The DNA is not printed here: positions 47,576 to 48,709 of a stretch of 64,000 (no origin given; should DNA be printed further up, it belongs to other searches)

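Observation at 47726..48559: PASTA-only membrane protein occupies the PrkC slot of a conserved def-fmt-rsmB-...-rpe locus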

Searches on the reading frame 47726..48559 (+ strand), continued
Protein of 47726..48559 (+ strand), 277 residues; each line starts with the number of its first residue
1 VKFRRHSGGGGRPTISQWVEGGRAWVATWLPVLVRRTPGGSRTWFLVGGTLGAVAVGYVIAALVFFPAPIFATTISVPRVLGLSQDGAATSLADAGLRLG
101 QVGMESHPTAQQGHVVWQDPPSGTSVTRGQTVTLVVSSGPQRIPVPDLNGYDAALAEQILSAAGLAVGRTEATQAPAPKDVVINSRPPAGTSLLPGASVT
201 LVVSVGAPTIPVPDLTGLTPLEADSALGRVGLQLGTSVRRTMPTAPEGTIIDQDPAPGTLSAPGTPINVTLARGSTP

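Call 64: search_protein_families(library=ncbifam, proteins=[L016:11757-14261:-, L030:1133-1828:-], max_evalue=1e-10)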
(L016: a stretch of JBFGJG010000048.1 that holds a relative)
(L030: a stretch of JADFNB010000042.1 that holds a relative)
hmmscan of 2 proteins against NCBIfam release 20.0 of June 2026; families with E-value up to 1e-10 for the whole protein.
L016:11757-14261:- (834 aa): 12 families
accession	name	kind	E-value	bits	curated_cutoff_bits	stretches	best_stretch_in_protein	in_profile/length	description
NF033483.0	PknB_PASTA_kin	equivalog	1e-88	298.8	450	1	7-271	4-266/563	Stk1 family PASTA domain-containing Ser/Thr kinase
NF052427.1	StpK7MSMEG_1200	equivalog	8.9e-56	189.6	900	1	11-270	8-265/601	serine/threonine protein kinase StpK7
NF047741.1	antiphage_MADS6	equivalog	2.9e-50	171.4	460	2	85-275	274-462/612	methylation-associated defense system protein kinase MAD6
TIGR03903.1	TOMM_kin_cyc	equivalog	1.7e-48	165.3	705.75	1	36-268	4-242/1267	TOMM system kinase/cyclase fusion protein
NF009651.0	PRK13184.1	equivalog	2e-47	161.8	839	1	10-270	2-287/932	serine/threonine-protein kinase PknD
NF053615.1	SerThrKinAfsKStmc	equivalog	8.1e-33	114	1300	1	13-216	16-216/809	protein serine/threonine kinase AfsK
NF038150.1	lanthi_synth_IV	equivalog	1.9e-29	102.6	650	1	8-273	187-456/851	class IV lanthionine synthetase LanL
NF033442.0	BREX_PglW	equivalog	9.9e-22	76.5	990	1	6-144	508-644/1391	BREX system serine/threonine kinase PglW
TIGR04510.1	mod_pep_cyc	subfamily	1.8e-15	56.5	400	1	283-475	244-438/814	putative peptide modification system cyclase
NF038151.1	lanthi_synth_III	equivalog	1.4e-13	50.2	575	1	25-214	235-430/833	class III lanthionine synthetase LanKC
NF047558.1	TPR_END_plus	domain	8.1e-13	48.1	32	0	763-817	1-55/56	TPR end-of-group domain-containing protein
TIGR02521.1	type_IV_pilW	equivalog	2e-11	43.9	154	0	491-543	46-98/234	type IV pilus biogenesis/stability protein PilW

L030:1133-1828:- (231 aa): 11 families
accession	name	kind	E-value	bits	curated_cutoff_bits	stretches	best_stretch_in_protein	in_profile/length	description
NF033483.0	PknB_PASTA_kin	equivalog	1.9e-52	179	450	1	81-229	8-156/563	Stk1 family PASTA domain-containing Ser/Thr kinase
NF052427.1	StpK7MSMEG_1200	equivalog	5.4e-37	127.5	900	1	76-229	3-157/601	serine/threonine protein kinase StpK7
NF009651.0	PRK13184.1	equivalog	2e-33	115.4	839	1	80-229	2-162/932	serine/threonine-protein kinase PknD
NF047741.1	antiphage_MADS6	equivalog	3.4e-29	101.8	460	1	26-196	438-606/612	methylation-associated defense system protein kinase MAD6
TIGR03903.1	TOMM_kin_cyc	equivalog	1.1e-24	86.4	705.75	1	106-227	4-129/1267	TOMM system kinase/cyclase fusion protein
NF053615.1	SerThrKinAfsKStmc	equivalog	4.1e-23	82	1300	1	78-228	11-159/809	protein serine/threonine kinase AfsK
NF033442.0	BREX_PglW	equivalog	6.5e-17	60.6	990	1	78-228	510-661/1391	BREX system serine/threonine kinase PglW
NF038150.1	lanthi_synth_IV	equivalog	2.2e-12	46.1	650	1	67-229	181-347/851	class IV lanthionine synthetase LanL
TIGR03724.2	arch_bud32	equivalog_domain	6e-12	45.5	125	1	125-230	37-134/193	KEOPS complex kinase/ATPase Bud32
NF011463.0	PRK14879.1-4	equivalog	7.4e-12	45.2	188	1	124-228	61-161/237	Kae1-associated kinase Bud32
NF058632.1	SerThrKinPrkT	equivalog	1.1e-11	44.3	280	1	81-221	22-157/322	serine/threonine protein kinase PrkT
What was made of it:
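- On Split PASTA kinase (X plus the kinase at 52620-53468): However, an unrelated TPR kinase scores higher on the same model (call 64).
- In a negative control, an unrelated 834-aa TPR kinase scores 299 bits on NF033483 against 264 for this kinase, so the tiling argument is not specific (call 64).
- Tried and rejected: I rejected this as evidence of fission after a negative control: the unrelated 834-aa TPR kinase of L016 scores 299 bits on that model, more than the window kinase (call 64).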
